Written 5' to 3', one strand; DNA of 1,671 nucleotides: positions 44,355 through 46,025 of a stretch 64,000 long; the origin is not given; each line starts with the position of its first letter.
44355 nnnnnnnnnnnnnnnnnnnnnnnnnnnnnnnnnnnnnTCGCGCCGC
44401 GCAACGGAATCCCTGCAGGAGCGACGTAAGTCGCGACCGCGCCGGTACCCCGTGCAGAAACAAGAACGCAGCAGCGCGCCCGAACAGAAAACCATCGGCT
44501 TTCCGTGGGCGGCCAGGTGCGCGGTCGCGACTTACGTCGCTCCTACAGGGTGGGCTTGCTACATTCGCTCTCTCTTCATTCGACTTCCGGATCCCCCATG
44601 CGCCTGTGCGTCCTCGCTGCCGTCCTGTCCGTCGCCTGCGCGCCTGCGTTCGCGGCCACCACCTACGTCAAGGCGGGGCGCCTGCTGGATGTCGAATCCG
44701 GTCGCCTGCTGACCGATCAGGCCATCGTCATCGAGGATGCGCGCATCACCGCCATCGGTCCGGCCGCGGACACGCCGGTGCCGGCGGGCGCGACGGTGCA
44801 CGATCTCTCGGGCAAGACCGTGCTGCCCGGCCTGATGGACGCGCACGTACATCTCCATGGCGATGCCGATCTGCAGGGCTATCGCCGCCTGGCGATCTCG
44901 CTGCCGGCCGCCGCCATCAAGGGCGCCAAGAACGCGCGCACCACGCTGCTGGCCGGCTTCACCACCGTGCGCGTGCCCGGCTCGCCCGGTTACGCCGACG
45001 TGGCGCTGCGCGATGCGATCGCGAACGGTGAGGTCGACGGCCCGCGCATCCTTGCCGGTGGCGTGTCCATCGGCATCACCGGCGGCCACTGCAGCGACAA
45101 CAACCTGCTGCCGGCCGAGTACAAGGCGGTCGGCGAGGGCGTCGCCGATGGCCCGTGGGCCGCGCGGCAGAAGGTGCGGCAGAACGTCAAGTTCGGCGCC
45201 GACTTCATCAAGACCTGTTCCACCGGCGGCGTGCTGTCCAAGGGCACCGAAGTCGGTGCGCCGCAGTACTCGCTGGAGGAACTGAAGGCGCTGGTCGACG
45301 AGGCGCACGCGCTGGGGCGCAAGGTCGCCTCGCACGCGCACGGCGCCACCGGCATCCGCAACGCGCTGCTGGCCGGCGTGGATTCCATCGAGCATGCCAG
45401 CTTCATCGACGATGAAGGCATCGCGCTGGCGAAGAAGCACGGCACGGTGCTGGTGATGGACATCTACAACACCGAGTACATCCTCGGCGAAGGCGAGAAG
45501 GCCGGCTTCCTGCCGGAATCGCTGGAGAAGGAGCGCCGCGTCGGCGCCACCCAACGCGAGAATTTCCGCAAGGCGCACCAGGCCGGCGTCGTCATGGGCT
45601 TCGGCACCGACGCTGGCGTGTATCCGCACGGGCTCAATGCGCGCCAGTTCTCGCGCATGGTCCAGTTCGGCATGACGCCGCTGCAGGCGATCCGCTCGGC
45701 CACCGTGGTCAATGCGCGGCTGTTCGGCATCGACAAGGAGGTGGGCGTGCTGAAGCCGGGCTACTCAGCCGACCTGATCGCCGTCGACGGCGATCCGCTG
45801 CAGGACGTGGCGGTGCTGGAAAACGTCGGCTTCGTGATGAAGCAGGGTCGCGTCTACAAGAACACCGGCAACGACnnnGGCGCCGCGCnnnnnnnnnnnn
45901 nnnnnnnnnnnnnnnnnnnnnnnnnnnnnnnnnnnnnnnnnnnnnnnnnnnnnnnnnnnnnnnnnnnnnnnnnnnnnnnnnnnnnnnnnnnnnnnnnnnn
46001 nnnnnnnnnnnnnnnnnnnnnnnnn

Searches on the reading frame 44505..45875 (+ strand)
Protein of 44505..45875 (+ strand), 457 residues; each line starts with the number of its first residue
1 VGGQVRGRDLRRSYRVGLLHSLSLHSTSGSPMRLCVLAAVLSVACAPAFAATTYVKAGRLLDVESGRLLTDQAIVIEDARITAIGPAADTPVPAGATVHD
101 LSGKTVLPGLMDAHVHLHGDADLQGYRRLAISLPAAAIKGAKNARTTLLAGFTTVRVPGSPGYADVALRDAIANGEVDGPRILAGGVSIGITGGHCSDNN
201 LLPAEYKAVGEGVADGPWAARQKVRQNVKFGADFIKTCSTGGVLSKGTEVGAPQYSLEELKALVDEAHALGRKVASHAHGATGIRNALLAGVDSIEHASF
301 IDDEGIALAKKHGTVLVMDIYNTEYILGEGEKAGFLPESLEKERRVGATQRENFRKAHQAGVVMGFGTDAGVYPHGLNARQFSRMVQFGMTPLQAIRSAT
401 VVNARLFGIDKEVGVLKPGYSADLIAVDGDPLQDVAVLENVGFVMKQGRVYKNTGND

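Call 43: search_protein_families(library=pfam, proteins=[window:44505-45875:+], max_evalue=0.0001)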
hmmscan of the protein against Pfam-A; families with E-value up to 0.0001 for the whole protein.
window:44505-45875:+ (457 aa): 2 families
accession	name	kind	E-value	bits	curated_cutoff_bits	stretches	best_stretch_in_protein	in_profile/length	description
PF01979.26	Amidohydro_1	-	1.5e-52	179.4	25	1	105-450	1-344/345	Amidohydrolase family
PF07969.17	Amidohydro_3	-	8.7e-18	65.5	29.7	1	217-433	244-450/472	Amidohydrolase family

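Call 67: search_protein_families(library=ncbifam, proteins=[window:44505-45875:+], max_evalue=0.00001)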
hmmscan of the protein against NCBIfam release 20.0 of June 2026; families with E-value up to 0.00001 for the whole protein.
window:44505-45875:+ (457 aa): 32 families (the best 25 are shown)
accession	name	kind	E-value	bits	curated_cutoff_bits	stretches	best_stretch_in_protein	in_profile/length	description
NF051886.1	XaaProDiPepCaul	equivalog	6.2e-193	641.3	500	1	54-452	1-398/398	Xaa-Pro dipeptidase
TIGR01224.1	hutI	equivalog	1.5e-15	56.9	298.15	2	71-117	3-49/377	imidazolonepropionase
NF006056.0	PRK08204.1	subfamily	2.6e-13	49.5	391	0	55-117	7-67/449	hypothetical protein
NF006679.0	PRK09228.1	subfamily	5.9e-13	48.3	351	1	66-117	26-79/433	guanine deaminase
NF006549.0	PRK09045.1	equivalog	6.9e-12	44.7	540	0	393-436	344-387/444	TRZ/ATZ family hydrolase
TIGR02967.1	guan_deamin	equivalog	1.7e-11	43.8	375.4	0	353-429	280-362/401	guanine deaminase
NF006689.0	PRK09237.1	equivalog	1.7e-11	43.3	371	1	54-168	6-102/383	amidohydrolase/deacetylase family metallohydrolase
NF005557.0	PRK07228.1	equivalog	2.4e-11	43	522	0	54-117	4-65/445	5'-deoxyadenosine deaminase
NF006055.0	PRK08203.1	equivalog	9.6e-11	40.9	532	1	66-118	20-72/455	8-oxoguanine deaminase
NF011989.0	PRK15446.2-5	equivalog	3.8e-10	39.1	565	1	53-115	4-61/385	alpha-D-ribose 1-methylphosphonate 5-triphosphate diphosphatase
NF004636.0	PRK05985.1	subfamily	4.9e-10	38.8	408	1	72-117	18-61/398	amidohydrolase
TIGR01178.1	ade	equivalog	1.3e-09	37.1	472.5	0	55-117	4-59/552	adenine deaminase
NF009060.0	PRK12394.1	equivalog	2.2e-09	36.6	442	0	55-127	7-75/381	metallo-dependent hydrolase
TIGR03314.1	Se_ssnA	subfamily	1.2e-08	34.3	455.5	0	55-118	3-68/441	putative selenium metabolism protein SsnA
TIGR00221.1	nagA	equivalog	2.1e-08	33.5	225.65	0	68-119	18-67/380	N-acetylglucosamine-6-phosphate deacetylase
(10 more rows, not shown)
